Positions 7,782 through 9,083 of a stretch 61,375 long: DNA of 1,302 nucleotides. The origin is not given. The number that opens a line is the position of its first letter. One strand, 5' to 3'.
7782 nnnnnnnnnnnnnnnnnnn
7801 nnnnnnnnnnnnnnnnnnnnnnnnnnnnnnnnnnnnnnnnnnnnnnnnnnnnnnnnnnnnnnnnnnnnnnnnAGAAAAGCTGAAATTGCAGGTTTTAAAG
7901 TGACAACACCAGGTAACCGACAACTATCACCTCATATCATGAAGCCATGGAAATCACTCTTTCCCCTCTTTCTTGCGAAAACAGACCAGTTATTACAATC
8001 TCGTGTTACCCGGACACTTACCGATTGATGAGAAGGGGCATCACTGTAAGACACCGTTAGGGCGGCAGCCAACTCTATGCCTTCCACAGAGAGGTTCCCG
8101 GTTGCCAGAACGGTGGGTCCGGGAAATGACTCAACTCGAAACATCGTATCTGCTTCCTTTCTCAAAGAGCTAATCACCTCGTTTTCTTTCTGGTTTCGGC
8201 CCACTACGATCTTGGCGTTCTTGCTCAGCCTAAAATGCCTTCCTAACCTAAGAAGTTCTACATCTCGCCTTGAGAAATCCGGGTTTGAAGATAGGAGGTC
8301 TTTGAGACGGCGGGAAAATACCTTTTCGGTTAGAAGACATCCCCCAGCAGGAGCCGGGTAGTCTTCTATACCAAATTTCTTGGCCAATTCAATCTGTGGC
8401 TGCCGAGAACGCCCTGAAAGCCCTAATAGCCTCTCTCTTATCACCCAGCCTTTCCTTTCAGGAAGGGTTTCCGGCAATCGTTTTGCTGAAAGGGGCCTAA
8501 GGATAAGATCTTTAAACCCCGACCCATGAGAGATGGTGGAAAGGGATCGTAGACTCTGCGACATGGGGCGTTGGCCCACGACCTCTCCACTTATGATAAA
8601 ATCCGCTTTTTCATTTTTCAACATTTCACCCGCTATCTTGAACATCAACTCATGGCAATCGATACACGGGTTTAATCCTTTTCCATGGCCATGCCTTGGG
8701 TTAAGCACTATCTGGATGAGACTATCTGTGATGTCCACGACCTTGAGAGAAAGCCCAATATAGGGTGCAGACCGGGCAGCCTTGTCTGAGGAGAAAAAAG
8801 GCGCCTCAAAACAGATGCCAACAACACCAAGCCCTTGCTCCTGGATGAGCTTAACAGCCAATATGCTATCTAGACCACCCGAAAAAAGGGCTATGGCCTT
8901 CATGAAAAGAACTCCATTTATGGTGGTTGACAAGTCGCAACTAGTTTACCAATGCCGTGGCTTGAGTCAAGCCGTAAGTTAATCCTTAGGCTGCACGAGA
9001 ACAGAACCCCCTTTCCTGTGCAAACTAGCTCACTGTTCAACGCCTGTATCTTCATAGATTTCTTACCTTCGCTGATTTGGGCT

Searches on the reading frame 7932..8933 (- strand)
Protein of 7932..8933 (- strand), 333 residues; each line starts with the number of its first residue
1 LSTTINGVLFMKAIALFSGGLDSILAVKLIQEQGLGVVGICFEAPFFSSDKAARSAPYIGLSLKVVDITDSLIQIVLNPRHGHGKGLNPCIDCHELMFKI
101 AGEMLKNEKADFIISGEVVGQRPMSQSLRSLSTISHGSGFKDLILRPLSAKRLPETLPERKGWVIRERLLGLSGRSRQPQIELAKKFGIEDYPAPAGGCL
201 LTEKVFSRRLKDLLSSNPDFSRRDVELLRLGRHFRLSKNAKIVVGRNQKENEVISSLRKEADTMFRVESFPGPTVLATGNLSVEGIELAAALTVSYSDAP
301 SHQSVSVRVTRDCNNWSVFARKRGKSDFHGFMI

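Call 27: search_protein_families(library=pfam, max_evalue=0.00001, proteins=[window:7932-8933:-])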
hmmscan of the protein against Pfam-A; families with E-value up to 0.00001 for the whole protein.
window:7932-8933:- (333 aa): 2 families
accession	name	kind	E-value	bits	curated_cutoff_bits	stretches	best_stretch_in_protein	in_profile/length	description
PF18297.6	NFACT-R_2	-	7.1e-23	81.2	26.9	1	231-315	1-85/104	NFACT protein RNA binding domain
PF02568.20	ThiI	-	2.4e-09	37.5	20.5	1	12-148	5-144/197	Thiamine biosynthesis protein (ThiI)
